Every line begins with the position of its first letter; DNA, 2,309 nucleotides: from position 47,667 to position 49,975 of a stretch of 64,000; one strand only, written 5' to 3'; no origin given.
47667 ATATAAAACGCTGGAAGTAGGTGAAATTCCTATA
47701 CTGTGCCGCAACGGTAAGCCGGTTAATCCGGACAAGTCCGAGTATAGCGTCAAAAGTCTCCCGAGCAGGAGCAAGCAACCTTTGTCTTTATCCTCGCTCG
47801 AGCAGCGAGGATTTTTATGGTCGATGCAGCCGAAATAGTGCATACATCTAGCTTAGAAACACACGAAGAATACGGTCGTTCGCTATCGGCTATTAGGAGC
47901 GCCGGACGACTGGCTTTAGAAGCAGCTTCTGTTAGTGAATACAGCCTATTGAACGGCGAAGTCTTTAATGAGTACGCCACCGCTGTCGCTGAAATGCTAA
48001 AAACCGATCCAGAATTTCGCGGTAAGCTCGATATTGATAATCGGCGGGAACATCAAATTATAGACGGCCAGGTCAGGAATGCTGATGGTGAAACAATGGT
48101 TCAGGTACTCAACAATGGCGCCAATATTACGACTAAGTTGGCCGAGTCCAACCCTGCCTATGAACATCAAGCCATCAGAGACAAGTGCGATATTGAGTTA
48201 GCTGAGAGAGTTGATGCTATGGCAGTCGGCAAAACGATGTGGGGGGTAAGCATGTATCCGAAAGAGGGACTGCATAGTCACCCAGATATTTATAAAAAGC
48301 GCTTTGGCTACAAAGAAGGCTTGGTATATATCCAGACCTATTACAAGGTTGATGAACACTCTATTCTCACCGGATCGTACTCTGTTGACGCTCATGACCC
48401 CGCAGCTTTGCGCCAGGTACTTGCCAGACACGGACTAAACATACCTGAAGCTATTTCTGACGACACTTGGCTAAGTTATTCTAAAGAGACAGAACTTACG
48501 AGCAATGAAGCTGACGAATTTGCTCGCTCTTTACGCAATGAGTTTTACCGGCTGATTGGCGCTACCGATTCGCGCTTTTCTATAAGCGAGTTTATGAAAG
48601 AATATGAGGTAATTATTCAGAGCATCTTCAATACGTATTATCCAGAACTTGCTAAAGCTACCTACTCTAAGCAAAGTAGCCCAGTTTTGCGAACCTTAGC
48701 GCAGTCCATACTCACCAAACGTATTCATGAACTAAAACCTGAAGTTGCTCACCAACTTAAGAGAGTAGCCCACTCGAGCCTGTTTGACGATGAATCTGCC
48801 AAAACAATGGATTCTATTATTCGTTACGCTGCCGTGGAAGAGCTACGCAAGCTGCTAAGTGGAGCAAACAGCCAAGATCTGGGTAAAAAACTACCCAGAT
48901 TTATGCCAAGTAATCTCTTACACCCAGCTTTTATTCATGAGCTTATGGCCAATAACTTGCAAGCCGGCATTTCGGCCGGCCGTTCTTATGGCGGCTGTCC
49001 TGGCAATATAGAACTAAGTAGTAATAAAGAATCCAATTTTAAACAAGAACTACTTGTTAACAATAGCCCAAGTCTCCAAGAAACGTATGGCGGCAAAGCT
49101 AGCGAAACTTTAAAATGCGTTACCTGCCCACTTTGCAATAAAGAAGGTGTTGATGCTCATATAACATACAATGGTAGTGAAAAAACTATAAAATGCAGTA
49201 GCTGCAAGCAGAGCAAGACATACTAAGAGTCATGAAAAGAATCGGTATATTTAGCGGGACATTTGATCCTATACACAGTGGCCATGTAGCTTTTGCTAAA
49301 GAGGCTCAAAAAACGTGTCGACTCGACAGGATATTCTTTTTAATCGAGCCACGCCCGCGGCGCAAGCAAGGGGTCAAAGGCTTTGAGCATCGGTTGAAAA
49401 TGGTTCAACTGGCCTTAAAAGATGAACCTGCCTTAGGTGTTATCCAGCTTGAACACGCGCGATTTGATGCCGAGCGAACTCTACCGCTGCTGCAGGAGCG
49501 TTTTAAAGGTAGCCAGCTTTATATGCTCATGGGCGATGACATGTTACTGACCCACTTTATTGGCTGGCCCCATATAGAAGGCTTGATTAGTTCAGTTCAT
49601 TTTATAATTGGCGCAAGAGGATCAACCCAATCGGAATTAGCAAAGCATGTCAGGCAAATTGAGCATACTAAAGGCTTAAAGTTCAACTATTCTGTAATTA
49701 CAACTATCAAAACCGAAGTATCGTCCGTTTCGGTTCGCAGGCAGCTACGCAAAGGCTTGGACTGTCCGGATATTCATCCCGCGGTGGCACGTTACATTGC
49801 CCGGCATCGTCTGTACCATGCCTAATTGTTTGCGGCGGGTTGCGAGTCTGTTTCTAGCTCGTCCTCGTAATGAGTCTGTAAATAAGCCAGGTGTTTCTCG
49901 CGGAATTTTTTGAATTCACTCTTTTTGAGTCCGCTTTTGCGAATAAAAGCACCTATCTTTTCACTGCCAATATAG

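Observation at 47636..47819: Cobalamin-riboswitch-like leader with a terminator that also buries the SD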

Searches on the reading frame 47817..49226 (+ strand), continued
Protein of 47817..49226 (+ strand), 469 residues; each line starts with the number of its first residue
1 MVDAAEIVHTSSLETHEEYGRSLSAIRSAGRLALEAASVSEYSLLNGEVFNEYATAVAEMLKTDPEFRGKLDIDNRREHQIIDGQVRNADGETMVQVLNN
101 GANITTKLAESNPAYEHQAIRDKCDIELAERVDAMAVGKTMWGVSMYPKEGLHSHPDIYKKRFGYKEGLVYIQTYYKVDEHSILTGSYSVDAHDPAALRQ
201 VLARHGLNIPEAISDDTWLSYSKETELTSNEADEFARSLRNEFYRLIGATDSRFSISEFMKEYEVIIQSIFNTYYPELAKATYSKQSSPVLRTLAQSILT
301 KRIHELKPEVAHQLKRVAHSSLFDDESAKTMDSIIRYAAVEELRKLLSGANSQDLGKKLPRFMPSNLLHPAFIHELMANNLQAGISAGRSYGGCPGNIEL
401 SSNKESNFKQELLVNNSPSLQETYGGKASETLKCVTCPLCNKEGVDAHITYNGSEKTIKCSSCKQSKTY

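Call 63: list_cluster_members(proteins=[P0001, P0002, P0010, P0017, P0018, P0023, P0028])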
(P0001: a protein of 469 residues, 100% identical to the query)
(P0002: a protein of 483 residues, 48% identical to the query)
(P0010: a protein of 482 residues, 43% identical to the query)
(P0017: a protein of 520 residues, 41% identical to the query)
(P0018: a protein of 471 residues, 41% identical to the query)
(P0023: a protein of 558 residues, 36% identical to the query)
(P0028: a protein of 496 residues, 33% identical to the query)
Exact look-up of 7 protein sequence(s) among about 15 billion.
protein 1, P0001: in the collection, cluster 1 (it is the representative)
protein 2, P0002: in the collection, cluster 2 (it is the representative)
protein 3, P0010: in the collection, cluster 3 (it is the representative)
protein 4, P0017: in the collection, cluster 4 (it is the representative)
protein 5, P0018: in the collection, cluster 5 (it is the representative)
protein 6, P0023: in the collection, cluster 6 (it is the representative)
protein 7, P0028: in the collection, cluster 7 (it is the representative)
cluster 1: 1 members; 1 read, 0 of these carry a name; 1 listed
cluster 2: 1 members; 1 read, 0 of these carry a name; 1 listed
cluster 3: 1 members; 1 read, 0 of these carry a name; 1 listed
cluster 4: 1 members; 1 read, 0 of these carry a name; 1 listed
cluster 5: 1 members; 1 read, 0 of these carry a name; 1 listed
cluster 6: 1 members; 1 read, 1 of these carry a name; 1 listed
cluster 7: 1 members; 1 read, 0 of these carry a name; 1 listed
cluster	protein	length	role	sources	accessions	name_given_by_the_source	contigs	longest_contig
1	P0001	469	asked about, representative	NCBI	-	-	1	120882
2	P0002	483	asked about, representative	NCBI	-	-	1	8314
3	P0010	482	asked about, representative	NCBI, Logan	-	-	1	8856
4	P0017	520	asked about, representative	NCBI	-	-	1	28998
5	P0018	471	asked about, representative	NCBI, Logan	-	-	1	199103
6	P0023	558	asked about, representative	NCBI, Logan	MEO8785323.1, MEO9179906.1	MAG: hypothetical protein ABI221_03420 [Candidatus Saccharimonadales bacterium]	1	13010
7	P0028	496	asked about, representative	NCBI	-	-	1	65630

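Call 64: find_encoding_contigs(protein=P0001, flank=3000, max_places=2)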
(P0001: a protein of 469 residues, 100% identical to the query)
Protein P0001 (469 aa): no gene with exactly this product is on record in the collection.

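Call 71: fold_search(model_id=the predicted structure, library=viral)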
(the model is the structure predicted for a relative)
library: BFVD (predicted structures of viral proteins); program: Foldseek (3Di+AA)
matches with E <= 10: 211; with E <= 0.001: 0
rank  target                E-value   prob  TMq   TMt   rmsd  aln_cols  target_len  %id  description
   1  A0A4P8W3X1            5.6e-02  0.06  0.09  0.07  26.1       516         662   11  (no name in the UniProt tables at hand)
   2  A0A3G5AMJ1            4.2e-01  0.08  0.14  0.14  25.7       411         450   12  Uncharacterized protein [Sylvanvirus sp.]
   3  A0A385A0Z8            4.2e-01  0.08  0.11  0.07  22.7       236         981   15  (no name in the UniProt tables at hand)
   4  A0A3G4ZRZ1            4.2e-01  0.04  0.09  0.12  20.1       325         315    8  Putative sensor histidine kinase [Dasosvirus sp.]
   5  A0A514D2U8            5.4e-01  0.03  0.09  0.04  23.3       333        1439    9  Uncharacterized protein [Riboviria sp.]
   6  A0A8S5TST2            6.5e-01  0.03  0.08  0.06  29.9       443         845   10  Putative tail length tape measure protein [Siphoviridae sp. ct8aS59]
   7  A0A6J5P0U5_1          6.8e-01  0.04  0.10  0.05  25.6       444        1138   13  Uncharacterized protein [uncultured Caudovirales phage]
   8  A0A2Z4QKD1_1          7.9e-01  0.03  0.08  0.04  24.6       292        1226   11  Polyprotein (Fragment) [Sclerotinia sclerotiorum endornavirus 4]
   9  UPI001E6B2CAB         9.1e-01  0.10  0.08  0.18  15.1       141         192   18  (no name look-up for this kind of identifier)
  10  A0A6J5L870            9.6e-01  0.02  0.07  0.05  22.0       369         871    9  Uncharacterized protein [uncultured Caudovirales phage]
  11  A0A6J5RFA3            1.0e+00  0.02  0.09  0.13  24.1       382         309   10  Endonuclease relaxase, MobA/VirD2 [uncultured Caudovirales phage]
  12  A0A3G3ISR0            1.1e+00  0.02  0.09  0.11  19.9       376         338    9  (no name in the UniProt tables at hand)
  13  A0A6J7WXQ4            1.1e+00  0.02  0.10  0.10  39.8       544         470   12  Uncharacterized protein [uncultured Caudovirales phage]
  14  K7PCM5                1.2e+00  0.03  0.11  0.09  25.2       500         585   10  ORF24 [Cyprinid herpesvirus 2]
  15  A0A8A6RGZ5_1          1.2e+00  0.03  0.08  0.05  15.8       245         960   11  Polyprotein [Orthopteran flavi-related virus]
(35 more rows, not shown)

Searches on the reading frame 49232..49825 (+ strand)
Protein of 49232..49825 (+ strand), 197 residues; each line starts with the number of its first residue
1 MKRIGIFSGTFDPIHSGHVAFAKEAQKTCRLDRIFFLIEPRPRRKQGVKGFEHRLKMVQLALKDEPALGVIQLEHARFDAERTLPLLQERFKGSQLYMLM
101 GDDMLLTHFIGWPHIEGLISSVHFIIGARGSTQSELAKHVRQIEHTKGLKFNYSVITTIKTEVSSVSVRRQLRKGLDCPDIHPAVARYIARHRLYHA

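Call 5: search_protein_families(library=pfam, proteins=[window:49232-49825:+], max_evalue=0.1)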
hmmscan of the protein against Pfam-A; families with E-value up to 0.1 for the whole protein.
window:49232-49825:+ (197 aa): 1 family
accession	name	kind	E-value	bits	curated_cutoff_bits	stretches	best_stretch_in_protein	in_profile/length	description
PF01467.32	CTP_transf_like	-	4.4e-15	56.5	21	1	6-170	1-132/133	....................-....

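Call 50: search_protein_families(library=ncbifam, proteins=[window:49232-49825:+], max_evalue=0.01)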
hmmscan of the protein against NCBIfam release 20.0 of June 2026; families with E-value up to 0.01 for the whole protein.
window:49232-49825:+ (197 aa): 17 families
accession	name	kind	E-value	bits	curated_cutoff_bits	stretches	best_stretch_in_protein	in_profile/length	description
TIGR00482.1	TIGR00482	equivalog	1.3e-30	106.9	112.45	1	6-195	1-194/194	nicotinate (nicotinamide) nucleotide adenylyltransferase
NF005519.0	PRK07152.1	equivalog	5e-30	104.6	315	1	2-195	1-184/361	nicotinate-nucleotide adenylyltransferase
NF000840.1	PRK00071.1-3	equivalog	1.6e-28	99.6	150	1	1-196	5-199/201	nicotinate-nucleotide adenylyltransferase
NF000839.0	PRK00071.1-1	equivalog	8.1e-26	91.3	187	1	5-196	9-216/219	nicotinate-nucleotide adenylyltransferase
NF000841.0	PRK00071.1-4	equivalog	1.6e-25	90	197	1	1-196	6-193/194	nicotinate-nucleotide adenylyltransferase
NF005410.0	PRK06973.1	equivalog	2e-18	66.6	214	1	2-196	22-242/243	nicotinate-nucleotide adenylyltransferase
NF000843.0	PRK00071.2-2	equivalog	9.6e-17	61.2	240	1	2-134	12-146/212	nicotinate-nucleotide adenylyltransferase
NF000845.0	PRK00071.2-4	equivalog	7e-11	41.9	210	1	4-143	10-152/197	nicotinate-nucleotide adenylyltransferase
NF000842.0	PRK00071.2-1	equivalog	2.3e-10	40.4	167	1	2-196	2-185/191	nicotinate-nucleotide adenylyltransferase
NF000846.0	PRK00071.2-5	equivalog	6.5e-10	38.8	329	1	3-125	20-144/210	nicotinate-nucleotide adenylyltransferase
TIGR00125.1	cyt_tran_rel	domain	9.3e-08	32.1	27.7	1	4-66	1-64/65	adenylyltransferase/cytidyltransferase family protein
TIGR01510.1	coaD_prev_kdtB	equivalog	5.3e-07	29.8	103.3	1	5-75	2-69/155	pantetheine-phosphate adenylyltransferase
NF001985.0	PRK00777.1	subfamily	0.0011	19.1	104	1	7-63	9-67/157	pantetheine-phosphate adenylyltransferase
TIGR00083.1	ribF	equivalog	0.0016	17.9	184.35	1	8-50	4-49/290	riboflavin biosynthesis protein RibF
TIGR02199.1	rfaE_dom_II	equivalog_domain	0.0021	17.9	181.5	1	2-30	11-39/144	D-glycero-beta-D-manno-heptose 1-phosphate adenylyltransferase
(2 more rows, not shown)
